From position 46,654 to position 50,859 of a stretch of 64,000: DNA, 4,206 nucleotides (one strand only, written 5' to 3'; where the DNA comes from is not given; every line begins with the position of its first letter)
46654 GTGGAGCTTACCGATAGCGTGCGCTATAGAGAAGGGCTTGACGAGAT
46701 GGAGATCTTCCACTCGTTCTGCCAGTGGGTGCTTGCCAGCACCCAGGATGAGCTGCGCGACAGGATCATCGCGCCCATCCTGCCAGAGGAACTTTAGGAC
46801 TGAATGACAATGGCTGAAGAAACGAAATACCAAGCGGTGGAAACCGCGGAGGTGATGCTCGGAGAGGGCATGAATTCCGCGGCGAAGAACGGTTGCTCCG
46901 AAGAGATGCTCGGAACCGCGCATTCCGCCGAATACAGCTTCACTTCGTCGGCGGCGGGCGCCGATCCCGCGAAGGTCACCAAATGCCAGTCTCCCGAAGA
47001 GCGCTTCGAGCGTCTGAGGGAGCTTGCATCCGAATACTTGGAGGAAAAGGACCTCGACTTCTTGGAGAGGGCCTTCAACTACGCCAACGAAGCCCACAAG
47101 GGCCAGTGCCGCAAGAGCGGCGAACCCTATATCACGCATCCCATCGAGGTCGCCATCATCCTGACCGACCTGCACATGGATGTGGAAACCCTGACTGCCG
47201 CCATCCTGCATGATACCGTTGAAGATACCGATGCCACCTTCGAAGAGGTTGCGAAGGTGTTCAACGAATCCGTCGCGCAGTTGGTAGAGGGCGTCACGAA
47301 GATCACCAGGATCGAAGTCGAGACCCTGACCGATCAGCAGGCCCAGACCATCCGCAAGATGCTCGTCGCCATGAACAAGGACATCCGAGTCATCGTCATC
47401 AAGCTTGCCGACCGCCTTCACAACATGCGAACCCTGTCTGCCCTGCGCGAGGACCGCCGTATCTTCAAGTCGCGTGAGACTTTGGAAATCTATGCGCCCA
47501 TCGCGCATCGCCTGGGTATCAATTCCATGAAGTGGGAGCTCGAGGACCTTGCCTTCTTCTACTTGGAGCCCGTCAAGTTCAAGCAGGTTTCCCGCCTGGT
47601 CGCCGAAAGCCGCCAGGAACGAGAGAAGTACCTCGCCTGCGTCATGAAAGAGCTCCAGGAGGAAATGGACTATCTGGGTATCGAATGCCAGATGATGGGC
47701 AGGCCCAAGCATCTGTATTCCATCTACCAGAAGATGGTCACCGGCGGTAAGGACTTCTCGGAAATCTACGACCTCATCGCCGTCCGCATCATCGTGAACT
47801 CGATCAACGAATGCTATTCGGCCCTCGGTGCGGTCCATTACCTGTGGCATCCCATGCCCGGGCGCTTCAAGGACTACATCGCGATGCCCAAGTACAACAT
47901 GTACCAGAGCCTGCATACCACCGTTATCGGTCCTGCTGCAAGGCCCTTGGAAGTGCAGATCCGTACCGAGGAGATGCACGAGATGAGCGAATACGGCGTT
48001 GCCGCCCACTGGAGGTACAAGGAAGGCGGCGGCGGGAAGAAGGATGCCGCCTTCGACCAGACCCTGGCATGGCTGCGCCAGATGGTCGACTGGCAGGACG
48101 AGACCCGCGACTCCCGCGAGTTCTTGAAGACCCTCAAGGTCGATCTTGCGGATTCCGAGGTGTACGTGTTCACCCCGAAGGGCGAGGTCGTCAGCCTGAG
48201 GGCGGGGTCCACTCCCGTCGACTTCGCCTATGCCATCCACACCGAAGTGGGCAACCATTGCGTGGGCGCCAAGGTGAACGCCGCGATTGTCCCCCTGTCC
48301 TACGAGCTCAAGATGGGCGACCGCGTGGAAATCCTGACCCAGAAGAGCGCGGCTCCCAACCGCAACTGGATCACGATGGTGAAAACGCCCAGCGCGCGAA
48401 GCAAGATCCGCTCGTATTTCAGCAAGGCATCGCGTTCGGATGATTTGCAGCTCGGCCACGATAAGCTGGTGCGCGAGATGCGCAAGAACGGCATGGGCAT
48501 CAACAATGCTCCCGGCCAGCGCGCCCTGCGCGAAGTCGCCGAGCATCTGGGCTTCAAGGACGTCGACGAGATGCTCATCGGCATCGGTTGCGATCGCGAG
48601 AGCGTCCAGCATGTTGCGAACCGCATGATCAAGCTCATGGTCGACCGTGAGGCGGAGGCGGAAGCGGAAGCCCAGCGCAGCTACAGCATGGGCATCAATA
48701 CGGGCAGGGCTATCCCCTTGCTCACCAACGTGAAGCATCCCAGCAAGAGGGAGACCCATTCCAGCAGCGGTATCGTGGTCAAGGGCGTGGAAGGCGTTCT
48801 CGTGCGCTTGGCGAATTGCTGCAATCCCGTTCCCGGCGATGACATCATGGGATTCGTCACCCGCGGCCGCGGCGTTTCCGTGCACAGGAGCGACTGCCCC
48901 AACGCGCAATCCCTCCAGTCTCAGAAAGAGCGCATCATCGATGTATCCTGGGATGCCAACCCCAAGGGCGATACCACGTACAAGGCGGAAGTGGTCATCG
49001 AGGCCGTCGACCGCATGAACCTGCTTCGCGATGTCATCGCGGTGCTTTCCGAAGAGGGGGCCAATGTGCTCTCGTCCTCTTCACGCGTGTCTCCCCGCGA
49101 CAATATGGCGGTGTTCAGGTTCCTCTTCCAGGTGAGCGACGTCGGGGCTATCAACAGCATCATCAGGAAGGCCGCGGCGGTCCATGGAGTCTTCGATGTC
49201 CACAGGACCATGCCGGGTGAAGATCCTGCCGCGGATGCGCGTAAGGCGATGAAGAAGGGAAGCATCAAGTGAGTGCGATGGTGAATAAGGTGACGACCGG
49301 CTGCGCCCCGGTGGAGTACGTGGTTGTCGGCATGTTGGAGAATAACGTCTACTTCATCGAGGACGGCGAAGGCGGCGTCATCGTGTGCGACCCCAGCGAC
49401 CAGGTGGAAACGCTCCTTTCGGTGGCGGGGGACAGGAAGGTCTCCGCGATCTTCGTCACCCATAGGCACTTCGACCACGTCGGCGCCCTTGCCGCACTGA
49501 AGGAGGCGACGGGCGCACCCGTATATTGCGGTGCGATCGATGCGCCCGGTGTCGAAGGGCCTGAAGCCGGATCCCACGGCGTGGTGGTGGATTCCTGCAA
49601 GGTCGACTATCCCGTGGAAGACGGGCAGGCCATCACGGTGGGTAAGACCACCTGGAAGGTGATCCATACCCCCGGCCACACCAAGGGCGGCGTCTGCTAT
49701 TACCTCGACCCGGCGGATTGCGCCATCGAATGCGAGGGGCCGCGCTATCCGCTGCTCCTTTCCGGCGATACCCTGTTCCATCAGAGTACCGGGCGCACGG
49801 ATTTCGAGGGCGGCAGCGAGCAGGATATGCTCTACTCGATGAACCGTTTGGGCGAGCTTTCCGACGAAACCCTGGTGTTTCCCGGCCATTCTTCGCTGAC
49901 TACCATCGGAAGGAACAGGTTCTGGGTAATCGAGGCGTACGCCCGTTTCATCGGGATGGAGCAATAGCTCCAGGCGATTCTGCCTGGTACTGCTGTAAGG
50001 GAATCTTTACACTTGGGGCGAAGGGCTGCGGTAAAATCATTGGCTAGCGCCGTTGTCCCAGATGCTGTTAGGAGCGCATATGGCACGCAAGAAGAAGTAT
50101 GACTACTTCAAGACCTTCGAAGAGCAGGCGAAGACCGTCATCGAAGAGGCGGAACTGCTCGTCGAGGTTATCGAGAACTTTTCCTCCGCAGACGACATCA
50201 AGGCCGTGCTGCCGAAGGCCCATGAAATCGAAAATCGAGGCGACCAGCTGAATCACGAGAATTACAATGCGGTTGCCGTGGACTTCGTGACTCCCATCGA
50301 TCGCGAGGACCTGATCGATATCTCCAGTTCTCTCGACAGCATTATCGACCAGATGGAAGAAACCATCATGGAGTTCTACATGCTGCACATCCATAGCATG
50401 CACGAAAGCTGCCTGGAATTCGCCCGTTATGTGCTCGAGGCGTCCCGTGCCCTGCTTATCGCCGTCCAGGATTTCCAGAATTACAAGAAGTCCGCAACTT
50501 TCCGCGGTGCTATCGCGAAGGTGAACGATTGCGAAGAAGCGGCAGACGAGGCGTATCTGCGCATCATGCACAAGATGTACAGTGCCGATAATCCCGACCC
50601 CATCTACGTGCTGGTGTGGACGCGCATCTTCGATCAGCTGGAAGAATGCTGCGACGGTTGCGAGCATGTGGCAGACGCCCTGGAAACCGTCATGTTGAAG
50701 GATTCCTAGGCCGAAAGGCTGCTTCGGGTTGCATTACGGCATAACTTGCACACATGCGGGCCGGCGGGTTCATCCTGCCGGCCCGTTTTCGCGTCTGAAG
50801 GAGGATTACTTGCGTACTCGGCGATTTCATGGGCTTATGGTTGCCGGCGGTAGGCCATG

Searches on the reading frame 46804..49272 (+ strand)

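Call 68: search_protein_families(library=pfam, proteins=[window:46804-49272:+], max_evalue=0.00001)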
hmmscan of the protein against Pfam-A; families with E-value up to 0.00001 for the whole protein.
window:46804-49272:+ (822 aa): 6 families
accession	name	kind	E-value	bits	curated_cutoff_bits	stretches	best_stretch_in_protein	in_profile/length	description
PF13328.12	HD_4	-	1.8e-49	167.9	27.2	1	90-239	1-155/156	HD domain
PF04607.23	RelA_SpoT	-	3.9e-43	146.8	27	1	299-408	1-111/113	Region found in RelA / SpoT proteins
PF02824.27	TGS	-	8e-23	80.7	22.2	1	453-512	1-60/60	TGS domain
PF13291.12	ACT_4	-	4e-15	56.7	27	1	724-801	3-80/80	ACT domain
PF19296.4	RelA_AH_RIS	-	2.1e-13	51.2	23.8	1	525-710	3-184/185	RelA/SpoT, AH and RIS domains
PF01966.28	HD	-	2.7e-11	44.2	22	1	109-208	1-116/116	HD domain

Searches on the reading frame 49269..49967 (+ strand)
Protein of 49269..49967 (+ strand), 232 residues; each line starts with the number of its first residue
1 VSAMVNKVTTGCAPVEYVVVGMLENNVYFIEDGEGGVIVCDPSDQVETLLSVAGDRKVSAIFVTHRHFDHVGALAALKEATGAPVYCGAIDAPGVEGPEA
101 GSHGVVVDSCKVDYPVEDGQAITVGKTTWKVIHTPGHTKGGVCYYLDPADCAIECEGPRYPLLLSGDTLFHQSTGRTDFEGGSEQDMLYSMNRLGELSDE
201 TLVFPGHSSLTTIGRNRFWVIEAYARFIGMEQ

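Call 68: search_protein_families(library=pfam, proteins=[window:49269-49967:+], max_evalue=0.00001)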
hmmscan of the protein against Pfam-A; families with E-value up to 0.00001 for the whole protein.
window:49269-49967:+ (232 aa): 2 families
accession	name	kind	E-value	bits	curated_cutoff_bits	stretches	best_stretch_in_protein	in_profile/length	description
PF00753.33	Lactamase_B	-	4.4e-25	89.2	22.7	1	24-207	5-196/196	Metallo-beta-lactamase superfamily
PF12706.13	Lactamase_B_2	-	4.5e-06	26.9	27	1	54-89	25-64/200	Beta-lactamase superfamily domain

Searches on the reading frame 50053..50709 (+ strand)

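Call 68: search_protein_families(library=pfam, proteins=[window:50053-50709:+], max_evalue=0.00001)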
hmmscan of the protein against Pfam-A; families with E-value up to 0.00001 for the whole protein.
window:50053-50709:+ (218 aa): 1 family
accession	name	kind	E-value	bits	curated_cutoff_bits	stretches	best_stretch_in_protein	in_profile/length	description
PF01865.21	PhoU_div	-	6.7e-21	75.1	24.4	1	14-215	5-213/214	Protein of unknown function DUF47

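Call 70: search_protein_families(library=ncbifam, proteins=[window:50053-50709:+], max_evalue=0.01)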
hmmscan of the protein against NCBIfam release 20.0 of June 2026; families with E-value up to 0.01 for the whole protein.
window:50053-50709:+ (218 aa): 1 family
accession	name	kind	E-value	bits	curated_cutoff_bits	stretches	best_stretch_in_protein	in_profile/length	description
TIGR00153.1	TIGR00153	hypoth_equivalog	1.4e-12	47.8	104.3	1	16-216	11-215/217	TIGR00153 family protein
